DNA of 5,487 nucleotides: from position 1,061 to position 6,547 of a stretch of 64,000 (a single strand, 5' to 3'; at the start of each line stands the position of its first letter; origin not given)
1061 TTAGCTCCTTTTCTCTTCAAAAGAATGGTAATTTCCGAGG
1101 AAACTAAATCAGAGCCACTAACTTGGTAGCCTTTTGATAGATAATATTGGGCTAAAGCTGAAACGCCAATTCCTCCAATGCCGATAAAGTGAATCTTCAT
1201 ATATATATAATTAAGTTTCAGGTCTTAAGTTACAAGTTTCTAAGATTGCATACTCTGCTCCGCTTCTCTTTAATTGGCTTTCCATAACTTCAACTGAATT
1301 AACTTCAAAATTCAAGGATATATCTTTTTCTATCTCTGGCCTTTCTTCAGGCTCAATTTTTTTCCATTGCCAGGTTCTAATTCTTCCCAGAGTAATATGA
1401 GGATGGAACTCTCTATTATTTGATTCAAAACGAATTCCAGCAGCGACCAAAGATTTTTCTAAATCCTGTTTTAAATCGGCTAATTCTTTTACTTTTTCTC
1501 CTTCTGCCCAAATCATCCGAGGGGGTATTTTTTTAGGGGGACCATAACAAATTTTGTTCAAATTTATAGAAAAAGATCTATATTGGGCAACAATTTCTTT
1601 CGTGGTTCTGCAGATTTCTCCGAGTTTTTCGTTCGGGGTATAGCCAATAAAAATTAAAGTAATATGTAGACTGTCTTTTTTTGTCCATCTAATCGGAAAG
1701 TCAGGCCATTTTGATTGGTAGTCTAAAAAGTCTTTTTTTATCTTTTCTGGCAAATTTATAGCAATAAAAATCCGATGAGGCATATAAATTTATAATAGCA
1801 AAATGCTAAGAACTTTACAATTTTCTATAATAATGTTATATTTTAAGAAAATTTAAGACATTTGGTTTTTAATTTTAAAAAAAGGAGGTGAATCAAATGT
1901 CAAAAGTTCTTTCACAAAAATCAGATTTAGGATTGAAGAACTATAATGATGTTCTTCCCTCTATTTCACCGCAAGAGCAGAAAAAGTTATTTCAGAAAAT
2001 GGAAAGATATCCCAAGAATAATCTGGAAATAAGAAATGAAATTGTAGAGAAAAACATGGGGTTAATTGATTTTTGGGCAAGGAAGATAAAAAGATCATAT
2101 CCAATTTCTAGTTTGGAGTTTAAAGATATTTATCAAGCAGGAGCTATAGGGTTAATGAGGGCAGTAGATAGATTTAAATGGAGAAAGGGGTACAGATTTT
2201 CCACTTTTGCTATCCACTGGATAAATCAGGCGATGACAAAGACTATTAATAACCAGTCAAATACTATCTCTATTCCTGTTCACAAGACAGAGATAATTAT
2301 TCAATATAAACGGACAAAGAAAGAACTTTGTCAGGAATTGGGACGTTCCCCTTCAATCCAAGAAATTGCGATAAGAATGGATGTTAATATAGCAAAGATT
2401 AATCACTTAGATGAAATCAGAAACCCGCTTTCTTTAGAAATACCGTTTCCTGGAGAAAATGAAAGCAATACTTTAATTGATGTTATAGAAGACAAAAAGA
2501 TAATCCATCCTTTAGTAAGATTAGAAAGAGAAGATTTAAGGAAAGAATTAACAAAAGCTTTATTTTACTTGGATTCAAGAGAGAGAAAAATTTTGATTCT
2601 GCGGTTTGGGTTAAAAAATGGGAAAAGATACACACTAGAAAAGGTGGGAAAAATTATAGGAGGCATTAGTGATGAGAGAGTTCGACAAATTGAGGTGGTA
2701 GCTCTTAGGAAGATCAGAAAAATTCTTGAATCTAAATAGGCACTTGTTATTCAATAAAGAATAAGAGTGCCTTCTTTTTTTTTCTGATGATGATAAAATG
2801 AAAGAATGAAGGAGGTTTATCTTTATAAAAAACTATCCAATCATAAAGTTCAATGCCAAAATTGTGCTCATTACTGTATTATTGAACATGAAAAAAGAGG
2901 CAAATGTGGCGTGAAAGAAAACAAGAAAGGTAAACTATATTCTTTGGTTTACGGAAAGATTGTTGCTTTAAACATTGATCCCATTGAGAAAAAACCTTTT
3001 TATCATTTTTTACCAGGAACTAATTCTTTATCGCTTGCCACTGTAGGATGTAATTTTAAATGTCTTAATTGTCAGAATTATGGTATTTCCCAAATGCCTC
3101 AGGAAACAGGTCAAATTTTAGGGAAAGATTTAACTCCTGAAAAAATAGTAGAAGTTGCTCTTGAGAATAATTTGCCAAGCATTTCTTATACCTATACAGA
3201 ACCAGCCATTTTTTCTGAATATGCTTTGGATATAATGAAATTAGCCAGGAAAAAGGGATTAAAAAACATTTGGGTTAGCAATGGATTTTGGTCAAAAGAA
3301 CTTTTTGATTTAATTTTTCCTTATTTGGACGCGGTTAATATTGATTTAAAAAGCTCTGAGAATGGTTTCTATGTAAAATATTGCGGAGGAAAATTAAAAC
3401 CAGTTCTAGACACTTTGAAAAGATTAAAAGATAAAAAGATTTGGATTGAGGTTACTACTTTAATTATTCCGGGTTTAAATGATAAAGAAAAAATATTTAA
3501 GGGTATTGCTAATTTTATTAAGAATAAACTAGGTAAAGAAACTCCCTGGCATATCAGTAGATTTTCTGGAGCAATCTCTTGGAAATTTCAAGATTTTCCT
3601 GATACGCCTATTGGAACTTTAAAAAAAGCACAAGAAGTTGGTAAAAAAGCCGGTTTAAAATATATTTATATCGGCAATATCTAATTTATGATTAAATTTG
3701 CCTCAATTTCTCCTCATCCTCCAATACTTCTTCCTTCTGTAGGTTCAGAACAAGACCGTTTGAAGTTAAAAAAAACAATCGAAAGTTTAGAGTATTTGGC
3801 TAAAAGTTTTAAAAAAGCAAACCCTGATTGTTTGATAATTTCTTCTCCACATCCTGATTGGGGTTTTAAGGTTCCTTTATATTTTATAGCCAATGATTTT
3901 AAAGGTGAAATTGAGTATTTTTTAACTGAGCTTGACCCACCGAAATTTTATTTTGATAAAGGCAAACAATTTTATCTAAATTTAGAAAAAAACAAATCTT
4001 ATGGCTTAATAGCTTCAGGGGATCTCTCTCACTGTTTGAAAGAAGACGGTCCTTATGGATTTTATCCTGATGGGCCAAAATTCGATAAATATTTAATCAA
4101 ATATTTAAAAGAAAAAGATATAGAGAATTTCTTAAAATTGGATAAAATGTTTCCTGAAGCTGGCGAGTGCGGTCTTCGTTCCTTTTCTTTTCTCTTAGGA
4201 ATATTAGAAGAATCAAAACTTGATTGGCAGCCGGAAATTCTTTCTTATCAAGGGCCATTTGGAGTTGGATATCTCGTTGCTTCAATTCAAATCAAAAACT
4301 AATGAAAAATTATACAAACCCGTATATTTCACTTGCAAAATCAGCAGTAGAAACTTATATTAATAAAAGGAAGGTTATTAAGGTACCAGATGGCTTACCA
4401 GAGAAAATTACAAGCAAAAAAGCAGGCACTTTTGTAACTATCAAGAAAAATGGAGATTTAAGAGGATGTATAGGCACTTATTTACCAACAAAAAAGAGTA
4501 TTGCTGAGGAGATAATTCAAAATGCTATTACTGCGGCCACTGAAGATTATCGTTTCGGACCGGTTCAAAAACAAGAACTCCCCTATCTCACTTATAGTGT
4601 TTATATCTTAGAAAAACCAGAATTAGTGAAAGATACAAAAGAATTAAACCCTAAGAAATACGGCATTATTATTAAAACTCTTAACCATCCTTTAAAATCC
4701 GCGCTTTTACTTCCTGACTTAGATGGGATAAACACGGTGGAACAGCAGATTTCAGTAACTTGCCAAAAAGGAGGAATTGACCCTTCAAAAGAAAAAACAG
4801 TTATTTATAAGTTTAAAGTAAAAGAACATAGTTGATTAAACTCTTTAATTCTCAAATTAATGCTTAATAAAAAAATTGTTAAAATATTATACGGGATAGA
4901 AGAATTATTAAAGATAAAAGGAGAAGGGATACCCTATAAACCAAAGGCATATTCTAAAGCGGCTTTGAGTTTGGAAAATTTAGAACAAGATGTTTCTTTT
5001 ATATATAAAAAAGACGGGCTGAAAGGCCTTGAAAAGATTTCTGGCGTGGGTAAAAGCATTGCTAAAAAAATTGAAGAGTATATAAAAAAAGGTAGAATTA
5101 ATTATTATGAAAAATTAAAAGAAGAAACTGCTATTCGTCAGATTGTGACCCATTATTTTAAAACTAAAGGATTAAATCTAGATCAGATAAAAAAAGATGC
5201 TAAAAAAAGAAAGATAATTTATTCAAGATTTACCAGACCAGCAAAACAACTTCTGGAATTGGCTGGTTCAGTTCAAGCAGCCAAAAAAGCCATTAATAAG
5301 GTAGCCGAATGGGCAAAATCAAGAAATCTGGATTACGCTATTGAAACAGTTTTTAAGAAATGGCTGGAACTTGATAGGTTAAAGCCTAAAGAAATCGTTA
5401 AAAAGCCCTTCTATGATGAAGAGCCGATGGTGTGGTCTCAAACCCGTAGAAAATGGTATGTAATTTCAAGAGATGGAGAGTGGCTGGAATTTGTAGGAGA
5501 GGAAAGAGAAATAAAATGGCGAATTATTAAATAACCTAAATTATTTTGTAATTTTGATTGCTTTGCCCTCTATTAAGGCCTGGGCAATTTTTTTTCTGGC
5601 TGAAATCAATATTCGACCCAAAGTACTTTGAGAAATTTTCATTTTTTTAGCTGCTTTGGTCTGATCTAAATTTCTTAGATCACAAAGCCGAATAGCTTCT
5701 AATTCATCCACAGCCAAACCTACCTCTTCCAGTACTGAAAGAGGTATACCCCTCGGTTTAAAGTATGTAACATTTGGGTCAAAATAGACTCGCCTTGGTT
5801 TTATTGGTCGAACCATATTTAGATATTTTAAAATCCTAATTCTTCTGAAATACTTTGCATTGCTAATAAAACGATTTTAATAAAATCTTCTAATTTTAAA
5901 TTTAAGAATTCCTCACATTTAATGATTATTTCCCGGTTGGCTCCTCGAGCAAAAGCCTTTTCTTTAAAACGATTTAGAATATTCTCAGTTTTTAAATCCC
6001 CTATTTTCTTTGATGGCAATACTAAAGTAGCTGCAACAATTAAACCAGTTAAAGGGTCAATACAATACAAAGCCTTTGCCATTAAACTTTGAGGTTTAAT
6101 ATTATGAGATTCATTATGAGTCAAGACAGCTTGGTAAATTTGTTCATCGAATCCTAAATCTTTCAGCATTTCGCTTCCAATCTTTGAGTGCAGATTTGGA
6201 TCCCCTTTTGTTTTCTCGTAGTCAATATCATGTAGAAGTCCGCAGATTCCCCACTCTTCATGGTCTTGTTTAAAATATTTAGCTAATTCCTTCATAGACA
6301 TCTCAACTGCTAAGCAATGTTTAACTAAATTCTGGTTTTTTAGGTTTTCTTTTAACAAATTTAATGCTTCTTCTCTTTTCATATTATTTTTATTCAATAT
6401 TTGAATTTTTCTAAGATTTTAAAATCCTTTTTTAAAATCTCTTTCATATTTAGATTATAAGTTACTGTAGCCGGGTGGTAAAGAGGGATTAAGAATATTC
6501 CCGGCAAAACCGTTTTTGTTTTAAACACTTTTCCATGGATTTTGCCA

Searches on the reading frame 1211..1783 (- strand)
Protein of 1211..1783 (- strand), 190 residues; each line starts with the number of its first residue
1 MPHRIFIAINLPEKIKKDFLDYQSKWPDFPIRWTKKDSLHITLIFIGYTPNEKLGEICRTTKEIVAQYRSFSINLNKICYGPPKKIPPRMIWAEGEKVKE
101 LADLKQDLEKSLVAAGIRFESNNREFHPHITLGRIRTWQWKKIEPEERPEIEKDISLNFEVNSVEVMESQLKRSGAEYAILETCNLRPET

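Call 30: search_protein_families(library=pfam, proteins=[window:1211-1783:-], max_evalue=0.00001)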
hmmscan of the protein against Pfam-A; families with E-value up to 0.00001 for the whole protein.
window:1211-1783:- (190 aa): 2 families
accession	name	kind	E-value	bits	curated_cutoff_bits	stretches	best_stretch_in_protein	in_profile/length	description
PF02834.22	LigT_PEase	-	1.3e-22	80.2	23.3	2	11-92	3-87/87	LigT like Phosphoesterase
PF13563.12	2_5_RNA_ligase2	-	3e-11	44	27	1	36-170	23-149/152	2'-5' RNA ligase superfamily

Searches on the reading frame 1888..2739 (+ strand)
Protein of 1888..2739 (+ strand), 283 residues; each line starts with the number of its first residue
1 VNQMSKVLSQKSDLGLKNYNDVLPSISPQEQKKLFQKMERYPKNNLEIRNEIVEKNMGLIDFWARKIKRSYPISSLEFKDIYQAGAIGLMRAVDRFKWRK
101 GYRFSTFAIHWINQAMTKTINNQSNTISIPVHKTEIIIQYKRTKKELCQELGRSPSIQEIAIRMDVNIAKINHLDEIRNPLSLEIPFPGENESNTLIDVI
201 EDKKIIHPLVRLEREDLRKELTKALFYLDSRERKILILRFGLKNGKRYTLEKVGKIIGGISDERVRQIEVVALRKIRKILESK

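Call 30: search_protein_families(library=pfam, proteins=[window:1888-2739:+], max_evalue=0.00001)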
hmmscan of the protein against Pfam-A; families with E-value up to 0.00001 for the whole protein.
window:1888-2739:+ (283 aa): 3 families
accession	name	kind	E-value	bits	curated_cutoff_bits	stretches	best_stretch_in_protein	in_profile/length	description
PF04545.22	Sigma70_r4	-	1.3e-12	47.4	24.1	1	225-278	2-50/50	Sigma-70, region 4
PF04539.22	Sigma70_r3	-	2.2e-12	47.4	25.3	1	137-208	3-74/78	Sigma-70 region 3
PF04542.20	Sigma70_r2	-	2.7e-12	46.7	24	1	54-124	3-69/71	Sigma-70 region 2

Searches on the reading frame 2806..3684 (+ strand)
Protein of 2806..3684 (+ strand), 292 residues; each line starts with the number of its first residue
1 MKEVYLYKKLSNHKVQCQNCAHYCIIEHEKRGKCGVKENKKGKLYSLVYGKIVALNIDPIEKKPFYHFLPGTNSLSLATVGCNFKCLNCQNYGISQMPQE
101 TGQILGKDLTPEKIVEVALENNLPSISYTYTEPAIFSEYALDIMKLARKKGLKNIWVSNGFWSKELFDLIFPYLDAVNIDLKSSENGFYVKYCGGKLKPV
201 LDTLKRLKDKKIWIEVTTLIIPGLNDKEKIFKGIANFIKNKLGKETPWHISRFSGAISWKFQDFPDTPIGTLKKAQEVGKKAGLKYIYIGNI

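Call 30: search_protein_families(library=pfam, proteins=[window:2806-3684:+], max_evalue=0.00001)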
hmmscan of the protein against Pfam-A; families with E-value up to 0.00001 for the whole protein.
window:2806-3684:+ (292 aa): 1 family
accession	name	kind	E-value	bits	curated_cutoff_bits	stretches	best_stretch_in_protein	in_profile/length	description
PF04055.27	Radical_SAM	-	3.8e-19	69.9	29.5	1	79-228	4-158/166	Radical SAM superfamily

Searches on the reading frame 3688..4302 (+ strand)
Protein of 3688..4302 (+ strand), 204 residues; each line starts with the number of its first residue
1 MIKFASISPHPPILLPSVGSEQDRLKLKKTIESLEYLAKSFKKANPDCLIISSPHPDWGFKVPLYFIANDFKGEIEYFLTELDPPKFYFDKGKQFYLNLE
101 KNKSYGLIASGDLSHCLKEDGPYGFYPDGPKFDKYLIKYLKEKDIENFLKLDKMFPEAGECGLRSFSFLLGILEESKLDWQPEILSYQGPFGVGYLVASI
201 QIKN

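Call 30: search_protein_families(library=pfam, proteins=[window:3688-4302:+], max_evalue=0.00001)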
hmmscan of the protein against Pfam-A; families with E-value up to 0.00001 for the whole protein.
window:3688-4302:+ (204 aa): 1 family
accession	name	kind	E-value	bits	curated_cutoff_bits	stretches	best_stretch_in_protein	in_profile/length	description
PF02900.23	LigB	-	1.1e-19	71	26.3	1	56-197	117-268/269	Catalytic LigB subunit of aromatic ring-opening dioxygenase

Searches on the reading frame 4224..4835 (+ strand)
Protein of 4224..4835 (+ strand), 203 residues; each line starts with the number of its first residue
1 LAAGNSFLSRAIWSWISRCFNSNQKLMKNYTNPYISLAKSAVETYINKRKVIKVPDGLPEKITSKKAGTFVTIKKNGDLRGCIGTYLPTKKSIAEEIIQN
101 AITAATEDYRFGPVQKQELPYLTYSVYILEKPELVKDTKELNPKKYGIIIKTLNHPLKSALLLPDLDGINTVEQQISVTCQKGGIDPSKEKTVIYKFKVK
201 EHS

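Call 30: search_protein_families(library=pfam, proteins=[window:4224-4835:+], max_evalue=0.00001)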
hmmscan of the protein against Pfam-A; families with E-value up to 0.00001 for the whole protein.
window:4224-4835:+ (203 aa): 1 family
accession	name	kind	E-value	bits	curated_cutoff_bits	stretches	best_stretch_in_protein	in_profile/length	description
PF01871.22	AMMECR1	-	7.7e-43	146.3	25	1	36-200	2-166/168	AMMECR1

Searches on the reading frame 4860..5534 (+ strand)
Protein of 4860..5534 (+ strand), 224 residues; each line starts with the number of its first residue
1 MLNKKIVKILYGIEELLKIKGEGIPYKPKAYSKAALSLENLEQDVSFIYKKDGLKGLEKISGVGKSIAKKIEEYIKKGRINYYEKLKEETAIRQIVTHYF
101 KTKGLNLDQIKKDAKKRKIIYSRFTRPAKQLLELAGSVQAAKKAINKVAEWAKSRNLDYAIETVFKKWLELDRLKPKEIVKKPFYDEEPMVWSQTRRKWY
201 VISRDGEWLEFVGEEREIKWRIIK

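Call 30: search_protein_families(library=pfam, proteins=[window:4860-5534:+], max_evalue=0.00001)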
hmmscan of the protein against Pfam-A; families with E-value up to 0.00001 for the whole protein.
window:4860-5534:+ (224 aa): 1 family
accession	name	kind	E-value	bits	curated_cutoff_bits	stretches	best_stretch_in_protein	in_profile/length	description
PF14716.13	HHH_8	-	5.9e-14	52.6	30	1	1-79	1-72/73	Helix-hairpin-helix domain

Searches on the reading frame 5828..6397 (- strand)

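Call 30: search_protein_families(library=pfam, proteins=[window:5828-6397:-], max_evalue=0.00001)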
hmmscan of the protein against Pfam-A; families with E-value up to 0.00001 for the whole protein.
window:5828-6397:- (189 aa): 1 family
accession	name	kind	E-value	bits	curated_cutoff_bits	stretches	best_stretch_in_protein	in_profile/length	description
PF01966.28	HD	-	1.6e-11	45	22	1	25-114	2-111/116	HD domain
